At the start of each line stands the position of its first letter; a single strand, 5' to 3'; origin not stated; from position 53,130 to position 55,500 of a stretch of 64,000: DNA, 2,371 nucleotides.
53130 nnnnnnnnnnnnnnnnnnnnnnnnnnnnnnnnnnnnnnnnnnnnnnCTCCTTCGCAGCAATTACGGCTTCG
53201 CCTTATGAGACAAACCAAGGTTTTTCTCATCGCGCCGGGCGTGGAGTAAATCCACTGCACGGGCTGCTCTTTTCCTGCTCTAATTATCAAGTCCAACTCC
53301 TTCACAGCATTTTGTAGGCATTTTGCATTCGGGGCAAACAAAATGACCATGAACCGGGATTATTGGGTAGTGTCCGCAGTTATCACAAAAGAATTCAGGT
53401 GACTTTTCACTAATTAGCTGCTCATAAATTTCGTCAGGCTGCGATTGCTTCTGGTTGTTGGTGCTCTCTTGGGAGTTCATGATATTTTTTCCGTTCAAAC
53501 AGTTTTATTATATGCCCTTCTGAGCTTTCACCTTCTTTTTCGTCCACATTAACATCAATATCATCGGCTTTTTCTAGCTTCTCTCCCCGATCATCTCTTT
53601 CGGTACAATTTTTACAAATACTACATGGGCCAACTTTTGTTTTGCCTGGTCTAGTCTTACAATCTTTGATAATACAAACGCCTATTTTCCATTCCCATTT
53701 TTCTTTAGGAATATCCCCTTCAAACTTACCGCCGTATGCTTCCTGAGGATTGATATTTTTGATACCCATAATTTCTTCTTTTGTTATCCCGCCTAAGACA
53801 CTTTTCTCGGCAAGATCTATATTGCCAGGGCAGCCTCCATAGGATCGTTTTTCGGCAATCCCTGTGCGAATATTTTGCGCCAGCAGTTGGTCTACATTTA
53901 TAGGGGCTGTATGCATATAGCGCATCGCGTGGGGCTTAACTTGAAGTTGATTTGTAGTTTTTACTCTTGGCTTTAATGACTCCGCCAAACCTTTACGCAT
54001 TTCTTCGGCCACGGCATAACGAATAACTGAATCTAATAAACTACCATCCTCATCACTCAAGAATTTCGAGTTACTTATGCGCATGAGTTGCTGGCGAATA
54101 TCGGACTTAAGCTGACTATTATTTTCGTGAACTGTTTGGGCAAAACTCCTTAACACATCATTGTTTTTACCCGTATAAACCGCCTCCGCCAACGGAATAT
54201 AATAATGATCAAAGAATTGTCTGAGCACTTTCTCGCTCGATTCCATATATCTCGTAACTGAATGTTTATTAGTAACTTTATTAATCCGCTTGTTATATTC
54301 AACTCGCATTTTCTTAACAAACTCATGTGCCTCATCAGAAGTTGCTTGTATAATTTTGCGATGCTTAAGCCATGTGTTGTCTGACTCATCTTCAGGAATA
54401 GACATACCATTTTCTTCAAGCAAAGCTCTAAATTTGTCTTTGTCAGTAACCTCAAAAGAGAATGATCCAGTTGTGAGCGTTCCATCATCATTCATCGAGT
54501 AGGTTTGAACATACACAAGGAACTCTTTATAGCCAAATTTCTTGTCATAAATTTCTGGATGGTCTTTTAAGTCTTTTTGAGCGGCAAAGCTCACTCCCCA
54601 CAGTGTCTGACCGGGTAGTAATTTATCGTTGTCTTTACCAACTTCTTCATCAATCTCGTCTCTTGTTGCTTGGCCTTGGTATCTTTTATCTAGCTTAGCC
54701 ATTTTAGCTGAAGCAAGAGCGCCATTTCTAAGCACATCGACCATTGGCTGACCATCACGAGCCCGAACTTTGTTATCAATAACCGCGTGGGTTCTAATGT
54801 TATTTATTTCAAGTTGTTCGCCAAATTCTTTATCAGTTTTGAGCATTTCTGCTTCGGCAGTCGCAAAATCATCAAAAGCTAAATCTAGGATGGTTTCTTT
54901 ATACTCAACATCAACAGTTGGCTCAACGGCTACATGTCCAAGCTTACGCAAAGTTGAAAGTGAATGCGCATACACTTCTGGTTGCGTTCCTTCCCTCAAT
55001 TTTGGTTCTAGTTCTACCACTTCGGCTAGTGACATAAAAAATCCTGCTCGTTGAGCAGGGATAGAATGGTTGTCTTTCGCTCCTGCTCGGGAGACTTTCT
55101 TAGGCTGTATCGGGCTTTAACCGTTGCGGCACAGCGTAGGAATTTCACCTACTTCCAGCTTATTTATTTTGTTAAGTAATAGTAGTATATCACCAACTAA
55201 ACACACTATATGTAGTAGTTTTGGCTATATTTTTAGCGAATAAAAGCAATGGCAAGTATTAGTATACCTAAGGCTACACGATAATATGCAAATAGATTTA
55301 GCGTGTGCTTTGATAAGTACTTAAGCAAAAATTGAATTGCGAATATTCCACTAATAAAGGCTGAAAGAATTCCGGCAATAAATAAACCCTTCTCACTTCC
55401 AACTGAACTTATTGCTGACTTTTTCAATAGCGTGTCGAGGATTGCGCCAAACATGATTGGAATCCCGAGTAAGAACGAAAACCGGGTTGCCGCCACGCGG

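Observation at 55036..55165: Cobalamin-riboswitch-like leader controlling an uncharacterised protein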

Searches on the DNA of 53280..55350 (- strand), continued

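Call 77: search_with_rna_model(model_id=R1, sources=[window, L001, L002, L003, L004, L005, L006, L007, L008, L009, L010, L011, L012, L013, L014, L015, L016, L017, L018, L019, L020, L021, L022, L023, L024, L025, L026, L027, L148, L028, L029, L030, L031, L032, L033, L034, L035, L036, L037, L038, L039, L040, L041, L042, L043, L044, L045, L046, L047, L048, L049, L050, L051, L052, L053, L054, L055, L056, L057, L058, L059, L060, L061, L062, L063, L064, L065, L066, L067, L068, L069, L070, L071, L072, L073, L074, L075, L076, L077, L078, L079, L080, L081, L082, L083, L084, L085, L086, L087, L088, L089, L090, L091, L092, L093, L094, L095, L096, L097, L098], max_evalue=0.1)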
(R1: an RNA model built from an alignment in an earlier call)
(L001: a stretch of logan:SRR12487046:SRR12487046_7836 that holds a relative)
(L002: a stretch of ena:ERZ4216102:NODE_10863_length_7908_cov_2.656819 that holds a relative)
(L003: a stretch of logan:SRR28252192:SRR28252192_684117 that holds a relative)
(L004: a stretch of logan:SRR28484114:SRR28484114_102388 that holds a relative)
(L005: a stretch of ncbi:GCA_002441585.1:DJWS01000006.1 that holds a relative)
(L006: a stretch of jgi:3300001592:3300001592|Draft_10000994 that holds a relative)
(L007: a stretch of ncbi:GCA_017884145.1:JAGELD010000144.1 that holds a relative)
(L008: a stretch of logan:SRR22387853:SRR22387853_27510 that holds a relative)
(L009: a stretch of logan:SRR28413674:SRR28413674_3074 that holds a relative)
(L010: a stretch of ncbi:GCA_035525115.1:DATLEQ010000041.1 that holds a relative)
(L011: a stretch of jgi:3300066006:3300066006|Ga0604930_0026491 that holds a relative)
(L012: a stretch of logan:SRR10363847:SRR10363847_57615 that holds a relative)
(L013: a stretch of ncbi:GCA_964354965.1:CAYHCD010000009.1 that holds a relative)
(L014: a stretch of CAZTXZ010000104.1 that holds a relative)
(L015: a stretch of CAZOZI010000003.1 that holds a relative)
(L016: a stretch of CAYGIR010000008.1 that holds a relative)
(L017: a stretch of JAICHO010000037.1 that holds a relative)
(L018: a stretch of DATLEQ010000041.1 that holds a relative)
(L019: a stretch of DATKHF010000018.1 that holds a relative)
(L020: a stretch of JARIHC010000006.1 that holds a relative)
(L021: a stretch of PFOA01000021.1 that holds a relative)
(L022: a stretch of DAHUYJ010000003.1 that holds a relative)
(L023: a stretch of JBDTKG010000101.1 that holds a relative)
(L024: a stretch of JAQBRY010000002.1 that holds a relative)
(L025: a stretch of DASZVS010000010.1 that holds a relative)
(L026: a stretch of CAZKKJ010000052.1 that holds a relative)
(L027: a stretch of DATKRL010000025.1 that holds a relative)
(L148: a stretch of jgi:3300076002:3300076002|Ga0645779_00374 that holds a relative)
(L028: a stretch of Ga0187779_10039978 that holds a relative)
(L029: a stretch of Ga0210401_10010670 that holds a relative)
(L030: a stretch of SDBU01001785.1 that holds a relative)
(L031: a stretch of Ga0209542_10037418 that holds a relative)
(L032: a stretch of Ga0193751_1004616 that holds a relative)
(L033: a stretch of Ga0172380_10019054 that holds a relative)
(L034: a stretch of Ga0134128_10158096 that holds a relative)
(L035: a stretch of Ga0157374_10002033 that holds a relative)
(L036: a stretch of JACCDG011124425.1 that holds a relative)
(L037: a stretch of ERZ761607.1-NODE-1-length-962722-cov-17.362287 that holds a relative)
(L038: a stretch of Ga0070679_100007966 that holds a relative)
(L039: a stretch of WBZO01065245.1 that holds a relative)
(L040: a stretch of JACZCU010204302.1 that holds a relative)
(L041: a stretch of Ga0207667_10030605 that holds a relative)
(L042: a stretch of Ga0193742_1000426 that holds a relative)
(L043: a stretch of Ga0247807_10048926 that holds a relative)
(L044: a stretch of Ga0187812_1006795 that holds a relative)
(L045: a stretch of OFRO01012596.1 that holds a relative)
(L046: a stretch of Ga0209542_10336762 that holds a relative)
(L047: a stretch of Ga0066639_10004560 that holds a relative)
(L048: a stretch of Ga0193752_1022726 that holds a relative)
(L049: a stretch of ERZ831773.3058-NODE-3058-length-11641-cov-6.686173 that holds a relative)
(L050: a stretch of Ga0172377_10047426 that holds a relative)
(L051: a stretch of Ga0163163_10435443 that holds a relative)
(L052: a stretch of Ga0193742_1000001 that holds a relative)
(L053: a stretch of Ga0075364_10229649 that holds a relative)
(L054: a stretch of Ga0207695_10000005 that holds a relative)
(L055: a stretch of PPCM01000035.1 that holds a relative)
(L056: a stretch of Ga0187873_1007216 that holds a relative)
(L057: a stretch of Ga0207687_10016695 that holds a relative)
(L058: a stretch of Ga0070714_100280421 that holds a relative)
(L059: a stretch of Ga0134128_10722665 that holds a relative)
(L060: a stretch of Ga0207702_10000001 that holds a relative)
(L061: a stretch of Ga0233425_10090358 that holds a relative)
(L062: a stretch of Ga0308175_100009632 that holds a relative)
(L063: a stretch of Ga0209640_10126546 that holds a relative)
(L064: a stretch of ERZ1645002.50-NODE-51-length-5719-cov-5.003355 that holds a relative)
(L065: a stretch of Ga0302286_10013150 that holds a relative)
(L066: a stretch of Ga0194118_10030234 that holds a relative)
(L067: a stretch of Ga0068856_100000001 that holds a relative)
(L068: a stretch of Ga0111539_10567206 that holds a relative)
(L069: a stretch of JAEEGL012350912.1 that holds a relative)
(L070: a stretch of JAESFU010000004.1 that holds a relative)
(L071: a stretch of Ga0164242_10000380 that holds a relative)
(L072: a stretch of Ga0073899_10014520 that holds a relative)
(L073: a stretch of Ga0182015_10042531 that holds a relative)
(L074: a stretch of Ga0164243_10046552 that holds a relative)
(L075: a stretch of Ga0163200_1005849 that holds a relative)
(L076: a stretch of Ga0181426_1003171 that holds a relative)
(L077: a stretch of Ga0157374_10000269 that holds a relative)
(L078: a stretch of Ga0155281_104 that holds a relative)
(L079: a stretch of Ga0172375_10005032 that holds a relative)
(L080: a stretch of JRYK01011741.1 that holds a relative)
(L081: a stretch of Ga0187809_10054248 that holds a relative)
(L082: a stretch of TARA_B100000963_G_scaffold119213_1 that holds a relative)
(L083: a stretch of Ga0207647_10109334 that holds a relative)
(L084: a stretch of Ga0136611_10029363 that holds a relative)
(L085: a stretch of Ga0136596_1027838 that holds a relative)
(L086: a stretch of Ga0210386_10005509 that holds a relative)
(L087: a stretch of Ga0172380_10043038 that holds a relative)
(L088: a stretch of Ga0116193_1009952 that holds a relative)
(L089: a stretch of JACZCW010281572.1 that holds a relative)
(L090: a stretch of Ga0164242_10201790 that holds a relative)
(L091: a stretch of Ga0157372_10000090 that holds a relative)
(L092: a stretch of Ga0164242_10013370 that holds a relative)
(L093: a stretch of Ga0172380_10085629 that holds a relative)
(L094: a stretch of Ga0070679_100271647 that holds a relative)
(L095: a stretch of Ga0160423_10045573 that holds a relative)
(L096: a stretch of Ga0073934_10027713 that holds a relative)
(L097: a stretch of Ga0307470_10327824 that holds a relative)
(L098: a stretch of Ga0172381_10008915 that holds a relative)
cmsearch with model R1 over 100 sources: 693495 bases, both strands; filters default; matches with E-value up to 0.1: 29.
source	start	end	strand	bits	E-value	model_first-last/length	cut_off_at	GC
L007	4831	4946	+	120.7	3.1e-27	1-122/122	no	0.47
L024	3816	3932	+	119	8.6e-27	1-122/122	no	0.45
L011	3837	3953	+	117.3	2.3e-26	1-122/122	no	0.46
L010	2357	2461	+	116.7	3.3e-26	1-122/122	no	0.48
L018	2357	2461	+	116.7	3.3e-26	1-122/122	no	0.48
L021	3811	3928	+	113.1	2.7e-25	1-122/122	no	0.46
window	55079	55187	-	112.3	4.2e-25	1-122/122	no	0.44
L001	5849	5957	+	112.3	4.2e-25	1-122/122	no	0.44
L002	4943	5051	+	112.3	4.2e-25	1-122/122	no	0.44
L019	3782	3906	+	110.9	9.6e-25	1-122/122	no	0.5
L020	3808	3928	+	110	1.6e-24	1-122/122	no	0.42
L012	399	523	+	108.5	3.8e-24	1-122/122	no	0.5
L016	3760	3885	+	106.8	1e-23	1-122/122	no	0.48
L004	4849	4959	+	104.5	4e-23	1-122/122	no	0.44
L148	8452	8572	+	103.5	7.1e-23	1-122/122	no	0.44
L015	3784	3908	+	102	1.7e-22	1-122/122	no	0.45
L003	3331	3439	+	100.7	3.5e-22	1-122/122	no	0.47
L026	2879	3004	+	92.7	3.7e-20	1-122/122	no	0.44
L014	929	1122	+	90.7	1.2e-19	1-122/122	no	0.47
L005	4753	4946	+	90.5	1.3e-19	1-122/122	no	0.45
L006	3802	3995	+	90.5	1.3e-19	1-122/122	no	0.45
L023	3745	3881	+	89.9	1.9e-19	1-122/122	no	0.45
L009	3738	3943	+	84.4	4.8e-18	1-122/122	no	0.5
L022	2721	2842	+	78.5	1.5e-16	1-122/122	no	0.49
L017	3718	3925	+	72.8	4e-15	1-122/122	no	0.52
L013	3266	3477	+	52.6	5e-10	1-122/122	no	0.46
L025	3675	3772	+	48.6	5.3e-09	1-122/122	no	0.43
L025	3845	3878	+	21.5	0.036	1-122/122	no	0.5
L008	1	68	+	21.5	0.038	56-122/122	5'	0.57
